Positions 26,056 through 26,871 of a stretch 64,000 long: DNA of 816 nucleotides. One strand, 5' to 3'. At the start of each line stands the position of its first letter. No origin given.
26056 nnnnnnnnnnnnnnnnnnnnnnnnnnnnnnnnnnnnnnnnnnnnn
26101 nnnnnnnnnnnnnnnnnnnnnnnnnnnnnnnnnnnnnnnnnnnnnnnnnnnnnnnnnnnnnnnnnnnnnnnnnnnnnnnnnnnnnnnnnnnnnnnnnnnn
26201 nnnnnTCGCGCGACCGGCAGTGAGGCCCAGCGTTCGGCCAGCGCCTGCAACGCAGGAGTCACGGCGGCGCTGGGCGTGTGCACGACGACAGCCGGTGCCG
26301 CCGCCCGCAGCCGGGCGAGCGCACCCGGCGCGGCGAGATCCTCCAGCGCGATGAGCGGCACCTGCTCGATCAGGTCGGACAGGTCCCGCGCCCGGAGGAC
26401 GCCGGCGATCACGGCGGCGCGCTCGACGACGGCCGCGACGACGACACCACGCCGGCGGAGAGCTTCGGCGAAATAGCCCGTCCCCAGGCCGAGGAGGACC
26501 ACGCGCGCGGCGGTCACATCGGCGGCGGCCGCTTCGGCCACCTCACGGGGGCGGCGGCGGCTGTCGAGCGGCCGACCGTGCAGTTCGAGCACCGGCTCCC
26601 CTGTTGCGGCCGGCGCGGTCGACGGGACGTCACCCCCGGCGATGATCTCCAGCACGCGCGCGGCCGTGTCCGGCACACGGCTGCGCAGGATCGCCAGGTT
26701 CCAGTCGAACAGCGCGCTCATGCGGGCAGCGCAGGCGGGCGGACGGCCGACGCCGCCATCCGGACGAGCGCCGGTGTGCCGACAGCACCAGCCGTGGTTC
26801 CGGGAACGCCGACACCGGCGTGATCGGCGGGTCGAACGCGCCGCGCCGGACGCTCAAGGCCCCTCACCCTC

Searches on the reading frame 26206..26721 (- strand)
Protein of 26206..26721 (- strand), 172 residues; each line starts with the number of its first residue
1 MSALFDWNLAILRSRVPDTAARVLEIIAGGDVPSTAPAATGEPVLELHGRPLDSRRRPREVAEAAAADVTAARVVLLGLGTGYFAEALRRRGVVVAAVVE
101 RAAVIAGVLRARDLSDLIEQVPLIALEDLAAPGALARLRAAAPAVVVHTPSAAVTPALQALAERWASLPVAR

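Call 70: predict_structure(alignment_id=A3)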
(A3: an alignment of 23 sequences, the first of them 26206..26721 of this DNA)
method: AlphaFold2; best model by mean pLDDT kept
length: 172 residues; sequences in the alignment: 23
mean_pLDDT: 96.7   pTM: 0.92
mean pLDDT of the five models: 96.7, 96.2, 96.1, 95.7, 95.5
residues with pLDDT >= 90: 166; 70-90: 6; 50-70: 0; < 50: 0
segments of 3 or more residues with pLDDT < 50: none
pLDDT, mean of each block of 10 residues (from residue 1): 95 97 96 97 97 98 98 98 98 98 98 98 96 92 98 97 95 84
secondary structure, 60 per line:
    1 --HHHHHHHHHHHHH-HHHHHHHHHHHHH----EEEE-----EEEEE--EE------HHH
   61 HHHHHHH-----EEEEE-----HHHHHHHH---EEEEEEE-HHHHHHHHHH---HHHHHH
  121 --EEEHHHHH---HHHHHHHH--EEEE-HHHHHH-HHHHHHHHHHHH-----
elements in order: H3-15 H17-29 E34-37 E43-47 H58-67 E73-77 H83-90 E94-100 H102-111 H115-120 E123-125 H126-130 H134-141 E144-147 H149-154 H156-167

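Call 72: fold_search(model_id=the predicted structure, library=pdb)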
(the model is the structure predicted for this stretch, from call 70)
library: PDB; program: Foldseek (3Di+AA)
matches with E <= 10: 1067; with E <= 0.001: 1
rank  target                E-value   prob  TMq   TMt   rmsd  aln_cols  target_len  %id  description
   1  5mu5                  3.5e-04  1.00  0.61  0.20   5.0       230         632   17  Structure of MAf glycosyltransferase from Magnetospirillum magneticum AMB-1 (released 2017-11-15)
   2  3vyw_A                9.6e-03  0.93  0.36  0.23  14.1       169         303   12  Crystal structure of MNMC2 from Aquifex Aeolicus (released 2012-10-17)
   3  3vyw_B                4.1e-02  0.72  0.31  0.20   6.3       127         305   16  Crystal structure of MNMC2 from Aquifex Aeolicus (released 2012-10-17)
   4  3orh_A                4.3e-02  0.95  0.38  0.30   4.4       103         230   19  Human guanidinoacetate N-methyltransferase with SAH (released 2010-09-15)
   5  9khp                  7.0e-02  0.51  0.26  0.19  10.2       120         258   21  The crystal structure of XhnM1 with SAH (released 2025-08-20)
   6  3orh_D                7.9e-02  0.91  0.37  0.30   3.9        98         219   20  Human guanidinoacetate N-methyltransferase with SAH (released 2010-09-15)
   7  3orh_B                9.5e-02  0.89  0.38  0.30   4.2       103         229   19  Human guanidinoacetate N-methyltransferase with SAH (released 2010-09-15)
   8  7phd_A                1.0e-01  0.38  0.30  0.18  15.0       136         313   24  Chimeric carminomycin-4-O-methyltransferase (DnrK) with a region from 10-decarboxylase TamK (released 2022-09-07)
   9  8z62_A                1.2e-01  0.60  0.29  0.15   5.6       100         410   14  Crystal structure of rRNA (uracil-C5)-methyltransferase from Pyrococcus horikoshii OT3 (released 2024-10-16)
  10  4onj_A                1.2e-01  0.51  0.31  0.19   6.6       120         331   18  Crystal structure of the catalytic domain of ntDRM (released 2014-06-04)
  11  7oy1_B                1.2e-01  0.35  0.30  0.17  15.1       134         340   25  DnrK mutant RTCR (released 2022-07-13)
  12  9la8_A                1.3e-01  0.75  0.28  0.16   3.6        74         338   27  Comparative analysis of functions and catalytic mechanisms of methyltransferases involved in anthracycline biosynthesi (released 2026-01-07)
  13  2b3t_A                1.3e-01  0.35  0.33  0.22  17.2       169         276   20  Structure of complex between E. coli translation termination factor RF1 and the PrmC methyltransferase (released 2006-01-24)
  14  1dl5_B                1.4e-01  0.33  0.29  0.18  13.2       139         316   16  PROTEIN-L-ISOASPARTATE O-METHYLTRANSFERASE (released 2000-12-08)
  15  7phf_D                1.4e-01  0.28  0.28  0.16  14.9       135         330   25  Chimeric carminomycin-4-O-methyltransferase (DnrK) with regions from 10-hydroxylase RdmB and 10-decarboxylase TamK (released 2022-09-07)
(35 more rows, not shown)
